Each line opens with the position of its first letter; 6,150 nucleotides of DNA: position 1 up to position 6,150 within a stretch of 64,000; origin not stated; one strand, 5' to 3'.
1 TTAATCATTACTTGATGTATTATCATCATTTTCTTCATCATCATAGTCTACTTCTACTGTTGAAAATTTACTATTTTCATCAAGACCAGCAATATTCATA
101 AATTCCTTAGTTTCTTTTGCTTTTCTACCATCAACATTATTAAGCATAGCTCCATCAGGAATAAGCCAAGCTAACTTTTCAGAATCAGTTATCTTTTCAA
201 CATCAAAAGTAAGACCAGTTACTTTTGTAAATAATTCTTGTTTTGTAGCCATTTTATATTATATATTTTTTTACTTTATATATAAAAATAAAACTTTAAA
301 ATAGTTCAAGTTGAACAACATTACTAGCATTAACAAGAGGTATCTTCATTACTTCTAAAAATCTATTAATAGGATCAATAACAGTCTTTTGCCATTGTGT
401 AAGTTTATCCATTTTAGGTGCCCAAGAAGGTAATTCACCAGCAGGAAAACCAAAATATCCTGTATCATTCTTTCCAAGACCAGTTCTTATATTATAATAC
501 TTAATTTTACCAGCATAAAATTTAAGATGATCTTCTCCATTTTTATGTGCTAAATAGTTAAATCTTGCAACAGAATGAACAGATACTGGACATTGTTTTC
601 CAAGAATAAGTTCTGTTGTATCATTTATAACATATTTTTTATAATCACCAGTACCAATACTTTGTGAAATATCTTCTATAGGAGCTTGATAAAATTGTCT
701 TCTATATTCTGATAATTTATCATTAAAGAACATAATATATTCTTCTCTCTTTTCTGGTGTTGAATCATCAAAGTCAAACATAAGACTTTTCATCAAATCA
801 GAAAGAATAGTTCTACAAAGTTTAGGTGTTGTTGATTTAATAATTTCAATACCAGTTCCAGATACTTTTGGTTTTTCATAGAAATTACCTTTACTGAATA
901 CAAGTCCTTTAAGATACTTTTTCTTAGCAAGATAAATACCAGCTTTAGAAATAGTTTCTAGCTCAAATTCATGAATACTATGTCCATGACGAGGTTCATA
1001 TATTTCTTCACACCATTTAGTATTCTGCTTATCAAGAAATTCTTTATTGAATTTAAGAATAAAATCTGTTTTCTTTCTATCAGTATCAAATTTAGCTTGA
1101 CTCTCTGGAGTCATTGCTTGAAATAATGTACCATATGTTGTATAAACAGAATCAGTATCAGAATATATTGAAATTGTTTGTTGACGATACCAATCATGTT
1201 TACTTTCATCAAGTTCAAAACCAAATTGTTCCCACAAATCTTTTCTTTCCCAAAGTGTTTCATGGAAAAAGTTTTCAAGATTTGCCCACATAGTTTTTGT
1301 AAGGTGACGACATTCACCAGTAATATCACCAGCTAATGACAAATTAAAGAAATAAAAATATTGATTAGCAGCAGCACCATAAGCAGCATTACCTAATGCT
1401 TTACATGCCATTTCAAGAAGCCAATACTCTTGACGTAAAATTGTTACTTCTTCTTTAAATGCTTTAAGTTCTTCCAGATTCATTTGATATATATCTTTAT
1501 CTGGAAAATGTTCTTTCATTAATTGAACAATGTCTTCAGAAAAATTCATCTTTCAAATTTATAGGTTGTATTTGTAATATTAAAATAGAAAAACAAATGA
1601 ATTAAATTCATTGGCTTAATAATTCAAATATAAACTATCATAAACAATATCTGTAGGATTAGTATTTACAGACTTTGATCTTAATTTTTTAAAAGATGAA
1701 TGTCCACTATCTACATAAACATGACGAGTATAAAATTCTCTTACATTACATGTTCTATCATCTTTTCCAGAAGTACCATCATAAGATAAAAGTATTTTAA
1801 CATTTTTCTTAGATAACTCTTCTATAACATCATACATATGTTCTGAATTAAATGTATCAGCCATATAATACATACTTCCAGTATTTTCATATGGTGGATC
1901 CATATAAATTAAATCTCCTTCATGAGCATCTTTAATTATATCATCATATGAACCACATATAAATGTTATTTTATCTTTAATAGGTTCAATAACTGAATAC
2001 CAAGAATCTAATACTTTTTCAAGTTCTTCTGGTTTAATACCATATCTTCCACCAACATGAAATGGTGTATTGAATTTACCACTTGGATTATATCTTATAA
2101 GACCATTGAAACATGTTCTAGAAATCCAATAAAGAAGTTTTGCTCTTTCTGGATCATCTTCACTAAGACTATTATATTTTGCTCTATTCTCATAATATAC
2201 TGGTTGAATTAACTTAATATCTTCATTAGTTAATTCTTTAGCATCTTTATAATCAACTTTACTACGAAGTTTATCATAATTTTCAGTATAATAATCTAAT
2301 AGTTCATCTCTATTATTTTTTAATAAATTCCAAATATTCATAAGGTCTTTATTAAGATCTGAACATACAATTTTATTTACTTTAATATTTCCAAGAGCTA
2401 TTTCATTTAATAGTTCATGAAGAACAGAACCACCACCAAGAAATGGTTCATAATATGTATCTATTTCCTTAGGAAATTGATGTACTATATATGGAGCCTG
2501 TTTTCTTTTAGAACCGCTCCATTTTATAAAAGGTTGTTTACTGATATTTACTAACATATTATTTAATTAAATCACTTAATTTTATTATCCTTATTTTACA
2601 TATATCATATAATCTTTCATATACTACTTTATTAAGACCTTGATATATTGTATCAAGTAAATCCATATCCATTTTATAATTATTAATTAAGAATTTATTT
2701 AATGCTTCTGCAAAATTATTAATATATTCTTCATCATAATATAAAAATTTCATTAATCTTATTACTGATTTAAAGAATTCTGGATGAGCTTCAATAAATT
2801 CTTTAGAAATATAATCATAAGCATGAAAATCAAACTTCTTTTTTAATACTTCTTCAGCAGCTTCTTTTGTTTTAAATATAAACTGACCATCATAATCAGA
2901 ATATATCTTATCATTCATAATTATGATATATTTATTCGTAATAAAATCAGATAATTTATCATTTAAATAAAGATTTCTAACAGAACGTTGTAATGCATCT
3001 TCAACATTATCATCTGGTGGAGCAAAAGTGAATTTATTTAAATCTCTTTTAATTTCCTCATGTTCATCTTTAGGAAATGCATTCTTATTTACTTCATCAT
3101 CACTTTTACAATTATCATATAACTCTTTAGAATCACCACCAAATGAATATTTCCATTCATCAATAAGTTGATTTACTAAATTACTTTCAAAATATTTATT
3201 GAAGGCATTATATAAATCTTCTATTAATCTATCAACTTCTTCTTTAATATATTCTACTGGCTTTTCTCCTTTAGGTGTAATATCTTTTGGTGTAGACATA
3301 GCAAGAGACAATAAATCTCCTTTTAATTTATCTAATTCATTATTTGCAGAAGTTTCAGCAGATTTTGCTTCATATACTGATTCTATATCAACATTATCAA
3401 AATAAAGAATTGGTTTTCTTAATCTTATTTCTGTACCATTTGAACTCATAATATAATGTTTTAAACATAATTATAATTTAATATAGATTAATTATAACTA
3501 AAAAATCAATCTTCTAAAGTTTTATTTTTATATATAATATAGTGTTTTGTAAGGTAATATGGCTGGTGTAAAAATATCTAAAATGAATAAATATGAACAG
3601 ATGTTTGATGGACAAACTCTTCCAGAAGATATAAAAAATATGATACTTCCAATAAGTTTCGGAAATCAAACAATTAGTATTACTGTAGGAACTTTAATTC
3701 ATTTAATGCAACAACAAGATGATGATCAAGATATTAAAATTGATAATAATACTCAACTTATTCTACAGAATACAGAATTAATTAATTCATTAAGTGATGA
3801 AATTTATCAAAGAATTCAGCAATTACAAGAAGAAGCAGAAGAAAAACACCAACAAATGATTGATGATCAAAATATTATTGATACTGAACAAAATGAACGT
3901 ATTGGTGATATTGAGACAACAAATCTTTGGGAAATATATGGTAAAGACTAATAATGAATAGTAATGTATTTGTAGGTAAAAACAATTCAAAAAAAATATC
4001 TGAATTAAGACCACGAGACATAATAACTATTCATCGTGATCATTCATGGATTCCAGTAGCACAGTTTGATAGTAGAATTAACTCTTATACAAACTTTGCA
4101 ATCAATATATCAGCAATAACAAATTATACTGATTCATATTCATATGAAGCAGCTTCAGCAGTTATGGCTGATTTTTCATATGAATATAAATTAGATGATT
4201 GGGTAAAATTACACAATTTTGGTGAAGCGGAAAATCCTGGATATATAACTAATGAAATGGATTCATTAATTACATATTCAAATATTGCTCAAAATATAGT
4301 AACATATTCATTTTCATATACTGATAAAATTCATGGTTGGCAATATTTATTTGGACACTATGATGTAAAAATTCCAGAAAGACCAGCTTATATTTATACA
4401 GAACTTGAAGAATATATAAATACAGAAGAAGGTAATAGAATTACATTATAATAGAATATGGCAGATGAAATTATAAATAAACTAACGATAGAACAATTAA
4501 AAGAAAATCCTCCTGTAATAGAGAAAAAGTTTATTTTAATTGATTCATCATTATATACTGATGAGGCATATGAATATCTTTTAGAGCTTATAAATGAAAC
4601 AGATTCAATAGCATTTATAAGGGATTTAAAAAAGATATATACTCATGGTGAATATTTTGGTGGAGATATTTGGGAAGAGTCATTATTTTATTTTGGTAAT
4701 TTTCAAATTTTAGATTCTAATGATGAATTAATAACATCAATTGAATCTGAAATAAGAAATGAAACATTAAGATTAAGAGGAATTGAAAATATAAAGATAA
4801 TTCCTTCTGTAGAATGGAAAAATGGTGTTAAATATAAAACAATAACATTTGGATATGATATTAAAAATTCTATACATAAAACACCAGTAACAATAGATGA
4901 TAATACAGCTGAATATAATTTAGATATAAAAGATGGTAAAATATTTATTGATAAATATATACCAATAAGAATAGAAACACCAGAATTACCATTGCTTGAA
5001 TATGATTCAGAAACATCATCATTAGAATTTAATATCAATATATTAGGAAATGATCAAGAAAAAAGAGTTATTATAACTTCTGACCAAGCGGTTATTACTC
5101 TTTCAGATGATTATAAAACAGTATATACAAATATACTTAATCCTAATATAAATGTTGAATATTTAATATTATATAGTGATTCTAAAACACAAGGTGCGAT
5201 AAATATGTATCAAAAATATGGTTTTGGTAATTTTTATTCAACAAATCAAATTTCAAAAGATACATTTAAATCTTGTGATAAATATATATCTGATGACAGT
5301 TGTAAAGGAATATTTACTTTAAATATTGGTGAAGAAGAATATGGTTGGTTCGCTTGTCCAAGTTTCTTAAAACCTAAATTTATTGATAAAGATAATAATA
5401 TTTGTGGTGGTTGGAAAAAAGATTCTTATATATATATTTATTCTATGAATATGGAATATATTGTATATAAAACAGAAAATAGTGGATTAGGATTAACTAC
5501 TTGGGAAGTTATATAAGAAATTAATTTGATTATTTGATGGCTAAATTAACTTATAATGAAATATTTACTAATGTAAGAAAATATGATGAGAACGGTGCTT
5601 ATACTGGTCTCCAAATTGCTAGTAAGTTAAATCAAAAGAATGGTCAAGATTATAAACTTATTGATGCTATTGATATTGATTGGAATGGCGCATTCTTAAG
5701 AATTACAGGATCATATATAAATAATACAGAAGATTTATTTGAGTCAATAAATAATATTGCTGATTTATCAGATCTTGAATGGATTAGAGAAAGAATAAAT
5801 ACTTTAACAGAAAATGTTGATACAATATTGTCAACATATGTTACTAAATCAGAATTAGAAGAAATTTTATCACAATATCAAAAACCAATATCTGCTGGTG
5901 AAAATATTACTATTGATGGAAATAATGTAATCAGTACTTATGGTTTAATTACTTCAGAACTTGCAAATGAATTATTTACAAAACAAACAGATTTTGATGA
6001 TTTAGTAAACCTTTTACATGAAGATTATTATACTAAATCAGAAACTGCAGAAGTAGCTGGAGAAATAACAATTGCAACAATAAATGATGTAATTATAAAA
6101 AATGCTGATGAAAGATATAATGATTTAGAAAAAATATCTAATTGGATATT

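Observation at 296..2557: Stand-alone C-terminal half of a family-B DNA polymerase next to a Dam methylase: split or truncated gene 43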

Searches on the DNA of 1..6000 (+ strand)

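Call 6: search_dna_similar(query=window:1-6000:+, collection=phages, mode=near, max_rows=15)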
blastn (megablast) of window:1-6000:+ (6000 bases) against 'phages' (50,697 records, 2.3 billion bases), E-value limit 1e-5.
No match.

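Call 90: search_rna_families(source=window, start=1, end=3600, threshold=evalue, max_evalue=1)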
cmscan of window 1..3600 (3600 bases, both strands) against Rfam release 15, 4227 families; matches with E-value up to 1: 2.
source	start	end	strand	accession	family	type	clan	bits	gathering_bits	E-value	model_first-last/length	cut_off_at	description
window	814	870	-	RF03456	mir-724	Gene; miRNA;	-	20.8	83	0.97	1-60/60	no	mir-724 microRNA precursor family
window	2322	2375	+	RF01844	SmY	Gene; snRNA; splicing;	-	18.5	39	0.81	1-80/80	no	SmY spliceosomal RNA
